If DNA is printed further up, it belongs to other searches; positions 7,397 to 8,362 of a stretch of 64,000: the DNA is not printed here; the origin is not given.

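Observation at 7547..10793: CDP-alcohol phosphatidyltransferase translationally coupled to the hpnN-like exporter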

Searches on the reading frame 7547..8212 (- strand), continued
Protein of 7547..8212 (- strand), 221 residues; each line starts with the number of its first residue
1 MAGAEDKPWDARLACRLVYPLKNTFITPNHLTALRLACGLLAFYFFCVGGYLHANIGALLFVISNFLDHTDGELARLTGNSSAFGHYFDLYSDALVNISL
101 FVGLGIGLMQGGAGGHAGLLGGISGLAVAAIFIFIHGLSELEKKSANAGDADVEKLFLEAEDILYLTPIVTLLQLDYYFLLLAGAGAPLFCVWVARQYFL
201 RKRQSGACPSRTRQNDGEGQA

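Call 17: search_protein_families(library=pfam, proteins=[L024:4552-6726:+, L024:6723-7340:+, L024:7483-8055:-, L024:8329-9984:+, L024:10747-11409:+, L024:11558-12331:+, L024:12328-12966:+, L024:13087-14262:+, L024:15006-15950:-, L024:3365-4129:+], max_evalue=0.001)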
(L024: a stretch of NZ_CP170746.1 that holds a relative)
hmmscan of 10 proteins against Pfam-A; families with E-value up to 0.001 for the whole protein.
L024:4552-6726:+ (724 aa): 2 families
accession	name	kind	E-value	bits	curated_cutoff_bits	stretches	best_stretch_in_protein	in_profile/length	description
PF22977.2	WHD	-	1.7e-37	129.6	27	1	80-212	86-219/221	Winged helix domain, variant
PF00004.35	AAA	-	6.4e-33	114.4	21.2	1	508-632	2-130/131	ATPase family associated with various cellular activities (AAA)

L024:6723-7340:+ (205 aa): 1 family
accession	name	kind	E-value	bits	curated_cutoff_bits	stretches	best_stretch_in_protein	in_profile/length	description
PF03692.20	CxxCxxCC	-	1.8e-06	29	23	1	107-171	5-71/85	Putative zinc- or iron-chelating domain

L024:7483-8055:- (190 aa): 1 family
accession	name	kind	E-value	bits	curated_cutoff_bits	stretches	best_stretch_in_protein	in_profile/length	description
PF13340.11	DUF4096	-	8.2e-26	90.5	34.3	1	9-82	1-76/76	Putative transposase of IS4/5 family (DUF4096)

L024:8329-9984:+ (551 aa): 3 families
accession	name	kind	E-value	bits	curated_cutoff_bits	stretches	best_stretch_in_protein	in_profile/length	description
PF13282.11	DUF4070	-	1.3e-38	132.7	22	1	396-536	1-143/144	Domain of unknown function (DUF4070)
PF04055.27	Radical_SAM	-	2.6e-17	63.9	29.5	1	208-377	1-166/166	Radical SAM superfamily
PF02310.24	B12-binding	-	6e-10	39.4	32.1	1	57-159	4-117/121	B12 binding domain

L024:10747-11409:+ (220 aa): 1 family
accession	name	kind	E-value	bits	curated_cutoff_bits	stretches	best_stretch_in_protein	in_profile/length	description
PF05019.18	Coq4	-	3.5e-32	111.9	22.9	1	15-217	17-219/221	Coenzyme Q (ubiquinone) biosynthesis protein Coq4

L024:11558-12331:+ (257 aa): 2 families
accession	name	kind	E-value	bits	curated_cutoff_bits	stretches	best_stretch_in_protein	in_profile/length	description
PF05116.19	S6PP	-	1.1e-90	304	20.3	1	12-255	2-247/247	Sucrose-6F-phosphate phosphohydrolase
PF08282.18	Hydrolase_3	-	1.7e-20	74.3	20.9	2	120-225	136-237/255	haloacid dehalogenase-like hydrolase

L024:12328-12966:+ (212 aa): 4 families
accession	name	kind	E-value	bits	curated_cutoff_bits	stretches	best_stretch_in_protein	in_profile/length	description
PF01330.27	RuvA_N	-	5.9e-17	61.9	23.6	1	1-67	1-61/61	RuvA N terminal domain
PF14520.12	HHH_5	-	4.3e-15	56.4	27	1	77-134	1-56/57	Helix-hairpin-helix domain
PF07499.19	RuvA_C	-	5.7e-12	46.4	24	1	158-206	3-47/47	RuvA, C-terminal domain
PF00633.29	HHH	-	2.4e-06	27.5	24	0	107-130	5-28/30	Helix-hairpin-helix motif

L024:13087-14262:+ (391 aa): 2 families
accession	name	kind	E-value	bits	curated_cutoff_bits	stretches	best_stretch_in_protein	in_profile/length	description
PF00155.27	Aminotran_1_2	-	4.3e-62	210.8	19.7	1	42-384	2-361/361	Aminotransferase class I and II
PF01053.26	Cys_Met_Meta_PP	-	3.3e-05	23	27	1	90-217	56-182/381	Cys/Met metabolism PLP-dependent enzyme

L024:15006-15950:- (314 aa): 1 family
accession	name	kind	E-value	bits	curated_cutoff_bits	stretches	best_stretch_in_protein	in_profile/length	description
PF11181.13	YflT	-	3e-09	37.7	26.2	1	99-168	3-69/99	Heat induced stress protein YflT domain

L024:3365-4129:+ (254 aa): 0 families

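Call 18: search_protein_families(library=ncbifam, proteins=[L024:8329-9984:+, L024:10747-11409:+, L024:9908-10612:+], max_evalue=0.001)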
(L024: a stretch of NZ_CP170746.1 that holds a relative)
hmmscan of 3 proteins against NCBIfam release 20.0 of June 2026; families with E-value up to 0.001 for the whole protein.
L024:8329-9984:+ (551 aa): 21 families
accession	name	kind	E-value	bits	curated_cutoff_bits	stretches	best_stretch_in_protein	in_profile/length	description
TIGR04479.1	bcpD_PhpK_rSAM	subfamily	2.5e-23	82.2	600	1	206-403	242-432/504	PhpK family radical SAM P-methyltransferase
TIGR04072.2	rSAM_ladder_B12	equivalog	2.5e-17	62.7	360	1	119-413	90-383/443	lipid biosynthesis B12-binding/radical SAM protein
TIGR04014.1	B12_SAM_MJ_0865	equivalog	1.1e-15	57.4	360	1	90-401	28-357/434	methyl-coenzyme M reductase glutamine C-methyltransferase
TIGR04013.1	B12_SAM_MJ_1487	hypoth_equivalog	2e-14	53.3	251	1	93-400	35-355/382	TIGR04013 family B12-binding domain/radical SAM domain-containing protein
TIGR03471.1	HpnJ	equivalog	2.7e-14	52.9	577.6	1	202-413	195-398/472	hopanoid biosynthesis associated radical SAM protein HpnJ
NF050148.1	rSAM_ApyD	equivalog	1.1e-11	43.8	750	1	187-399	179-390/645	RiPP biosynthesis radical SAM protein ApyD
TIGR04367.1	HpnR_B12_rSAM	equivalog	1.4e-11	43.6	650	1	205-401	186-372/490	hopanoid C-3 methylase HpnR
TIGR02026.1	BchE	equivalog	1.4e-10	40.7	481.35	1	206-411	195-395/497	magnesium-protoporphyrin IX monomethyl ester anaerobic oxidative cyclase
TIGR04295.1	B12_rSAM_oligo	hypoth_equivalog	4.7e-09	35.4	400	1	206-400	201-382/422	TIGR04295 family B12-binding domain-containing radical SAM protein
NF033712.0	B12_rSAM_KedN5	subfamily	1.1e-08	33.8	700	1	202-369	192-359/624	KedN5 family methylcobalamin-dependent radical SAM C-methyltransferase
NF033070.1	rSAM_AprD4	equivalog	1.5e-08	34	500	1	199-378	190-364/456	AprD4 family radical SAM diol-dehydratase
NF038361.1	rSAM_Sden_1168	equivalog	1.6e-07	30.3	575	1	187-410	250-481/560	Sden_1168 family B12-binding radical SAM P-methyltransferase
TIGR03975.1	rSAM_ocin_1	subfamily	9.6e-07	27.7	281.85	1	216-378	276-428/606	RiPP maturation radical SAM C-methyltransferase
TIGR01125.1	TIGR01125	equivalog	2.7e-06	26.7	356.95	1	191-251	123-182/432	30S ribosomal protein S12 methylthiotransferase RimO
NF040542.1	rSAM_RCCLKC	equivalog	3.2e-06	26.5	450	1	180-356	154-326/423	arsinothricin biosynthesis radical SAM protein ArsL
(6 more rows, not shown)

L024:10747-11409:+ (220 aa): 0 families

L024:9908-10612:+ (234 aa): 7 families
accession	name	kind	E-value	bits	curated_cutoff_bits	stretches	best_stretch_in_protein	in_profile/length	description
NF040950.1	archin_ph_syn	equivalog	5.1e-12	46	180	1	42-144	15-118/191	archaetidylinositol phosphate synthase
NF041135.1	IPPtranDIPPsyn_Thcocales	equivalog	9.9e-10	38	580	1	49-153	248-349/419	bifunctional L-myo-inositol-1-phosphate cytidylyltransferase/CDP-L-myo-inositol myo-inositolphosphotransferase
NF052561.1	PIPSynBT1523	equivalog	2.8e-09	37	350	1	50-143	24-124/232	hypothetical protein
NF045883.1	PIPSynth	equivalog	1.5e-07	31.3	170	1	50-148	22-119/197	phosphatidylinositol phosphate synthase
TIGR00560.1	pgsA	equivalog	4.8e-07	30.4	109.1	1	52-213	3-159/183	CDP-diacylglycerol--glycerol-3-phosphate 3-phosphatidyltransferase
NF053678.1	ClpnSynClsA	equivalog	3.3e-05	24.2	240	1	51-216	4-160/180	cardiolipin synthase ClsA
TIGR00473.1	pssA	equivalog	0.00011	22.4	107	1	62-121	6-62/153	CDP-diacylglycerol--serine O-phosphatidyltransferase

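Call 23: search_protein_families(library=ncbifam, proteins=[L016:10610-11611:+, L003:6277-7023:+, L056:13202-13963:+, L080:10625-11374:+, L066:12041-13696:+, L061:2597-3577:+, L055:17121-18287:+, L074:10744-12372:+, L065:16146-17228:+, L072:8635-9843:+], max_evalue=0.00001)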
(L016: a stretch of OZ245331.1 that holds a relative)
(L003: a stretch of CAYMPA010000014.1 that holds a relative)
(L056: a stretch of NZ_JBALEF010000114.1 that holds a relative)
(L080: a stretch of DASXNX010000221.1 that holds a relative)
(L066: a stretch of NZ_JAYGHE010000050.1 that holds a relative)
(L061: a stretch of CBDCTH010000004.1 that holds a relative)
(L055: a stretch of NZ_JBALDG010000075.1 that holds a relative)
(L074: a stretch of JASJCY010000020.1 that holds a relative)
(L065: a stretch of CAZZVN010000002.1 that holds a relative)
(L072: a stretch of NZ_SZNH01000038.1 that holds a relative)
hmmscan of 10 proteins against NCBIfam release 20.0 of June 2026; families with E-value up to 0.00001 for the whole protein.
L016:10610-11611:+ (333 aa): 22 families
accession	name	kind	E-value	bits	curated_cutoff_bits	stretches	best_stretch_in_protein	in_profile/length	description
TIGR03466.1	HpnA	hypoth_equivalog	2.2e-148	493.5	367.65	1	1-327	1-326/327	hopanoid-associated sugar epimerase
NF052578.1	StrlDmthSdmBMthl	equivalog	1.9e-66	225.1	600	1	1-327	1-327/328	sterol demethylase protein SdmB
NF042423.1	oxyalk_red_Shew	equivalog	7.9e-30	104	580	1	2-274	10-284/331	2-alkyl-3-oxoalkanoate reductase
NF042422.1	oxyalk_red_OleD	equivalog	4.4e-28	98.6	580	1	1-265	1-268/329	2-alkyl-3-oxoalkanoate reductase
TIGR04180.1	EDH_00030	hypoth_equivalog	7.5e-24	84.3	475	1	4-177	2-181/297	NAD-dependent 4,6-dehydratase LegB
TIGR01179.1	galE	equivalog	1.2e-20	73.6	262.3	1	3-158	2-162/332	UDP-glucose 4-epimerase GalE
NF041293.1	G6PDh_Azf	equivalog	6.3e-16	58.5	400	1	3-118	5-120/252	NAD-dependent glucose-6-phosphate dehydrogenase Azf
TIGR01746.1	Thioester-redct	subfamily_domain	8.1e-15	54.9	213.35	1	3-169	2-193/371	thioester reductase domain-containing protein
NF004520.0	PRK05865.1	equivalog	1.2e-14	53.1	1509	1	1-304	1-252/854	sugar epimerase family protein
NF005539.0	PRK07201.1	equivalog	3.6e-14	52.4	549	1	1-167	1-179/657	SDR family oxidoreductase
NF058621.1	DiazavRedAvaA7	equivalog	3.8e-14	53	400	1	1-253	1-254/304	3-diazoavenalumate denitrifying reductase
TIGR01181.1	dTDP_gluc_dehyt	equivalog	6.1e-12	45.3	365.1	1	3-325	2-314/321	dTDP-glucose 4,6-dehydratase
TIGR02197.1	heptose_epim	equivalog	7e-12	45.1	274.6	1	4-155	2-152/316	ADP-glyceromanno-heptose 6-epimerase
NF007956.0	PRK10675.1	subfamily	4.8e-11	42.4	394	1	1-157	1-165/338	UDP-glucose 4-epimerase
NF043036.1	ErythonDh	equivalog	5.1e-09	35.8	325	1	1-121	1-133/321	D-erythronate dehydrogenase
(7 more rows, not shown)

L003:6277-7023:+ (248 aa): 2 families
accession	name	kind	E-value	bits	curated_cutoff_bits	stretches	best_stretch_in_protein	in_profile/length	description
NF052437.1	MPhHdxlPhnYGIM8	equivalog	7.6e-57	192.7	500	1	3-237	5-237/260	methylphosphonate hydroxylase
TIGR01762.1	chlorin-enz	subfamily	1.2e-06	28.1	226.3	0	161-211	197-244/288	chlorinating enzyme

L056:13202-13963:+ (253 aa): 18 families
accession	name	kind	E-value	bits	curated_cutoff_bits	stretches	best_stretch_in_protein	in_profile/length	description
NF041135.1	IPPtranDIPPsyn_Thcocales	equivalog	5.6e-19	68.4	580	1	3-244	1-218/419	bifunctional L-myo-inositol-1-phosphate cytidylyltransferase/CDP-L-myo-inositol myo-inositolphosphotransferase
TIGR03992.1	Arch_glmU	subfamily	1.2e-15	57.3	292.1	1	3-125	1-121/393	bifunctional sugar-1-phosphate nucleotidylyltransferase/acetyltransferase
NF038362.1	Sden_1164_fam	equivalog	3e-15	56.4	300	1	4-248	3-263/266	Sden_1164 family protein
NF041313.1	UDPGP_AglF_Halo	equivalog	7.5e-14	51.7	400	1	3-122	1-120/234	UTP--glucose-1-phosphate uridylyltransferase AglF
TIGR03310.1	matur_MocA_YgfJ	equivalog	2.7e-13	50.3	186.45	1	5-123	2-113/188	molybdenum cofactor cytidylyltransferase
NF041173.1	Sug_nt_acttase_Thmprot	equivalog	1.8e-12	46.9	600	1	3-131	1-125/405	bifunctional sugar-1-phosphate nucleotidylyltransferase/acetyltransferase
NF045665.1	NTPtran_DVU1551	equivalog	5.7e-12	45.3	315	1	3-99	1-88/359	DVU_1551 family NTP transferase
NF045761.1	NAMPUrTaseMurU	equivalog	1.6e-11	44.5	250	1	3-117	1-114/226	N-acetylmuramate alpha-1-phosphate uridylyltransferase MurU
NF045782.1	NicBOxredNboR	equivalog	2e-09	37.4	260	1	4-112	10-112/206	nicotine blue oxidoreductase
NF049965.1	GlMnHpPGnyltfHddC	equivalog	8.9e-09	35.3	300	1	3-68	1-66/221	D-glycero-D-manno-heptose 1-phosphate guanosyltransferase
TIGR02623.1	G1P_cyt_trans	equivalog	1.5e-08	34.5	300.25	1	3-64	1-62/255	glucose-1-phosphate cytidylyltransferase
TIGR01173.1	glmU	equivalog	3.8e-08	32.6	366.85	1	3-124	1-116/452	bifunctional UDP-N-acetylglucosamine diphosphorylase/glucosamine-1-phosphate N-acetyltransferase GlmU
NF010932.0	PRK14352.1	equivalog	5.9e-08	31.8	611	1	4-122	8-123/488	bifunctional UDP-N-acetylglucosamine diphosphorylase/glucosamine-1-phosphate N-acetyltransferase GlmU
NF010940.0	PRK14360.1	equivalog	1.9e-07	30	602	1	6-122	5-116/452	bifunctional UDP-N-acetylglucosamine diphosphorylase/glucosamine-1-phosphate N-acetyltransferase GlmU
NF053639.1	Mfer334_fam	equivalog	3.8e-07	30.2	260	1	5-97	2-98/209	pseudomurein biosynthesis protein PmurB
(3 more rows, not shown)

L080:10625-11374:+ (249 aa): 0 families

L066:12041-13696:+ (551 aa): 22 families
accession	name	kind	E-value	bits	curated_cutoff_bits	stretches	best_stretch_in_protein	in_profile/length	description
TIGR02320.1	PEP_mutase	equivalog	9.9e-116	385.7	319.55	1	20-291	1-283/284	phosphoenolpyruvate mutase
TIGR02321.1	Pphn_pyruv_hyd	equivalog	3.1e-75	253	374.4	1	16-301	3-289/290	phosphonopyruvate hydrolase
TIGR02317.1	prpB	equivalog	6.1e-38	130.6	354.4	1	18-292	3-274/285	methylisocitrate lyase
NF008455.0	PRK11320.1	equivalog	8.7e-28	97.4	353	1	20-284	11-273/295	methylisocitrate lyase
TIGR02319.1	CPEP_Pphonmut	equivalog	1.3e-23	83.6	420.05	1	16-199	4-185/294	carboxyvinyl-carboxyphosphonate phosphorylmutase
TIGR03992.1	Arch_glmU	subfamily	1.4e-18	67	292.1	1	309-430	2-130/393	bifunctional sugar-1-phosphate nucleotidylyltransferase/acetyltransferase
NF041313.1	UDPGP_AglF_Halo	equivalog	7.8e-15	54.9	400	1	309-413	2-112/234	UTP--glucose-1-phosphate uridylyltransferase AglF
NF041173.1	Sug_nt_acttase_Thmprot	equivalog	1.2e-10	40.9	600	1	309-428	2-127/405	bifunctional sugar-1-phosphate nucleotidylyltransferase/acetyltransferase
TIGR01208.1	rmlA_long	equivalog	4.9e-09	35.5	320.25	1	310-371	2-65/353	glucose-1-phosphate thymidylyltransferase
TIGR01173.1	glmU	equivalog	5.3e-09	35.4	366.85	1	309-420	2-116/452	bifunctional UDP-N-acetylglucosamine diphosphorylase/glucosamine-1-phosphate N-acetyltransferase GlmU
NF045665.1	NTPtran_DVU1551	equivalog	2.1e-08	33.6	315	1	309-399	2-90/359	DVU_1551 family NTP transferase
TIGR03310.1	matur_MocA_YgfJ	equivalog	2.4e-07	30.9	186.45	1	328-420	15-114/188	molybdenum cofactor cytidylyltransferase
NF010933.0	PRK14353.1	equivalog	5.8e-07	28.5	505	1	307-415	5-118/453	bifunctional UDP-N-acetylglucosamine diphosphorylase/glucosamine-1-phosphate N-acetyltransferase GlmU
NF010938.0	PRK14358.1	equivalog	6.1e-07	28.4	500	1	308-419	8-122/481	bifunctional N-acetylglucosamine-1-phosphate uridyltransferase/glucosamine-1-phosphate acetyltransferase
NF049965.1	GlMnHpPGnyltfHddC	equivalog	1e-06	28.6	300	1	309-409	2-108/221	D-glycero-D-manno-heptose 1-phosphate guanosyltransferase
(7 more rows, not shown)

L061:2597-3577:+ (326 aa): 2 families
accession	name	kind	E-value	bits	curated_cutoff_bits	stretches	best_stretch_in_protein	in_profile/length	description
TIGR03476.1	HpnL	subfamily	5.6e-63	213.2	195.65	1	1-315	1-318/318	putative membrane protein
TIGR00374.1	TIGR00374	subfamily_domain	2.1e-13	50.4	43.2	1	12-298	4-296/323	flippase-like domain-containing protein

L055:17121-18287:+ (388 aa): 22 families
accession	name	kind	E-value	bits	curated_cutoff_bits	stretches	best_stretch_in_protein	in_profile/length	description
TIGR03297.1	Ppyr-DeCO2ase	equivalog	8.3e-134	446.1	312.5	1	15-383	1-360/360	phosphonopyruvate decarboxylase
TIGR03846.1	sulfopy_beta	equivalog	1.5e-45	155.3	221.5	1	201-383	1-181/182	sulfopyruvate decarboxylase subunit beta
TIGR03845.1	sulfopyru_alph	equivalog_domain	1e-28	100.3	147.95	1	12-161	9-156/160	sulfopyruvate decarboxylase subunit alpha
NF004813.0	PRK06163.1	equivalog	3.9e-28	98.5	240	1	197-384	11-197/202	hypothetical protein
TIGR04377.1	myo_inos_iolD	equivalog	2.9e-10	39.4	715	1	185-317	376-512/616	3D-(3,5/4)-trihydroxycyclohexane-1,2-dione acylhydrolase (decyclizing)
NF005485.1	PRK07092.1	equivalog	1.3e-09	37.4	493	0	13-155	13-152/523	benzoylformate decarboxylase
TIGR03336.1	IOR_alpha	equivalog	3.8e-09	35.4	650.9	0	18-87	25-94/595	indolepyruvate ferredoxin oxidoreductase subunit alpha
NF006524.0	PRK08978.1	equivalog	1.4e-08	33.4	738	1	179-300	332-456/548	acetolactate synthase 2 catalytic subunit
NF006203.0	PRK08327.1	equivalog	1.5e-08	33.6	456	0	177-300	365-489/571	thiamine pyrophosphate-requiring protein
NF006016.1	PRK08155.1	equivalog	1.2e-07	30.6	870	0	243-301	408-465/554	acetolactate synthase large subunit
NF006052.0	PRK08199.1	subfamily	1.6e-07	30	539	1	242-302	413-472/559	thiamine pyrophosphate protein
NF005040.0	PRK06457.1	equivalog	2.6e-07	29.4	788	0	192-289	339-442/549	pyruvate dehydrogenase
TIGR00118.1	acolac_lg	equivalog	3.9e-07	28.9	538.35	0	243-301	409-466/557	biosynthetic-type acetolactate synthase large subunit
NF004919.0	PRK06276.1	equivalog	5e-07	28.4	866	0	193-299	359-469/582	acetolactate synthase large subunit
NF005712.0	PRK07524.1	subfamily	8.5e-07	27.8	500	0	181-351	341-523/536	5-guanidino-2-oxopentanoate decarboxylase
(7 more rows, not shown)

L074:10744-12372:+ (542 aa): 162 families (the best 25 are shown)
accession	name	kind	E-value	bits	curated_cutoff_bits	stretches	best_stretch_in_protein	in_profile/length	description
TIGR01194.1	cyc_pep_trnsptr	subfamily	1.2e-144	482.9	286.2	1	5-534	9-547/554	cyclic peptide export ABC transporter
NF007813.0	PRK10522.1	equivalog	7.1e-127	424.3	604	1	1-535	1-528/547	multidrug ABC transporter permease/ATP-binding protein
TIGR02203.1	MsbA_lipidA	equivalog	1.1e-40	139.7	602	1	46-534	52-546/572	lipid A export permease/ATP-binding protein MsbA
TIGR03375.1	type_I_sec_LssB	subfamily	2.5e-31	108.7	693.1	1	81-536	232-681/696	type I secretion system permease/ATPase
TIGR02857.1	CydD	equivalog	4.2e-31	108.5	435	1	321-529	317-529/529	thiol reductant ABC exporter subunit CydD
NF008381.0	PRK11176.1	equivalog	3.4e-30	105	867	1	55-534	71-556/582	lipid A ABC transporter ATP-binding protein/permease MsbA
TIGR02868.1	CydC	equivalog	3.8e-28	98.4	329.05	1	7-516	7-529/530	thiol reductant ABC exporter subunit CydC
TIGR02204.1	MsbA_rel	hypoth_equivalog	1.3e-27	96.7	780.4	1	326-534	337-552/576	ABC transporter, permease/ATP-binding protein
NF045513.1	HepA_fam_ABC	equivalog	3.4e-26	91.8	725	1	64-534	110-586/610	heterocyst formation ABC transporter subunit HepA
NF045998.1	cleave_ABC_plasm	equivalog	4.1e-26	91.4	500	1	18-521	162-665/673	Mbov_0121 family peptidase domain-containing ABC transporter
TIGR04521.1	ECF_ATPase_2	equivalog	7.7e-26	90.8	330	1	328-538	2-227/279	energy-coupling factor transporter ATPase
NF008364.0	PRK11160.1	equivalog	7.9e-26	90.8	630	1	81-535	92-553/575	heme ABC transporter ATP-binding protein/permease CydC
TIGR04520.1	ECF_ATPase_1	equivalog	2.1e-25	89.7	315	1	328-537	2-217/269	energy-coupling factor transporter ATPase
TIGR01193.1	bacteriocin_ABC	subfamily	4e-25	88.4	523.85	1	246-534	390-686/708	peptide cleavage/export ABC transporter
TIGR02982.1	heterocyst_DevA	subfamily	1.3e-23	83.7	295.8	1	327-534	2-219/220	ABC exporter ATP-binding subunit, DevA family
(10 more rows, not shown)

L065:16146-17228:+ (360 aa): 8 families
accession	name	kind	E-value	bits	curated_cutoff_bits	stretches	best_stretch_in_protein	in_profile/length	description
TIGR03301.1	PhnW-AepZ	equivalog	5.3e-111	371.4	360.8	1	4-353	1-349/355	2-aminoethylphosphonate aminotransferase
NF010006.0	PRK13479.1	equivalog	7.5e-74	249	296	1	3-355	6-357/369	2-aminoethylphosphonate--pyruvate transaminase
TIGR02326.1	transamin_PhnW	equivalog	3.4e-72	243.5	400.8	1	3-354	4-355/363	2-aminoethylphosphonate--pyruvate transaminase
NF046070.1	PyrdoxPyrvTramin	equivalog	1.7e-36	125.8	600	1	3-343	6-347/369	pyridoxamine--pyruvate transaminase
NF045640.1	AspGlyoxATaseBhcA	equivalog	3.5e-30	105.2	650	1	7-345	9-350/395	L-aspartate--glyoxylate aminotransferase BhcA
NF003764.0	PRK05355.1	equivalog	2.9e-08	33.1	253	1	26-264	39-259/357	3-phosphoserine/phosphohydroxythreonine transaminase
TIGR04343.1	egtE_PLP_lyase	equivalog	8.4e-08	31.4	400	1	57-281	73-288/370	ergothioneine biosynthesis PLP-dependent enzyme EgtE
TIGR01364.1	serC_1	equivalog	6.1e-07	28.6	443.6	1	25-265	35-261/358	phosphoserine transaminase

L072:8635-9843:+ (402 aa): 3 families
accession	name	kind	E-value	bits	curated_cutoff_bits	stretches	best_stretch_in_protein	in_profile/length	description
TIGR03472.1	HpnI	equivalog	4.9e-101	338.3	310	1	20-388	8-370/373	bacteriohopanetetrol glucosamine biosynthesis glycosyltransferase HpnI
TIGR03469.1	HpnB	hypoth_equivalog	4.2e-11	42.5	379.25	1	20-257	9-255/386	hopene-associated glycosyltransferase HpnB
TIGR03937.1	PgaC_IcaA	equivalog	9.2e-10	38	422.3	1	21-284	14-269/407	poly-beta-1,6-N-acetyl-D-glucosamine synthase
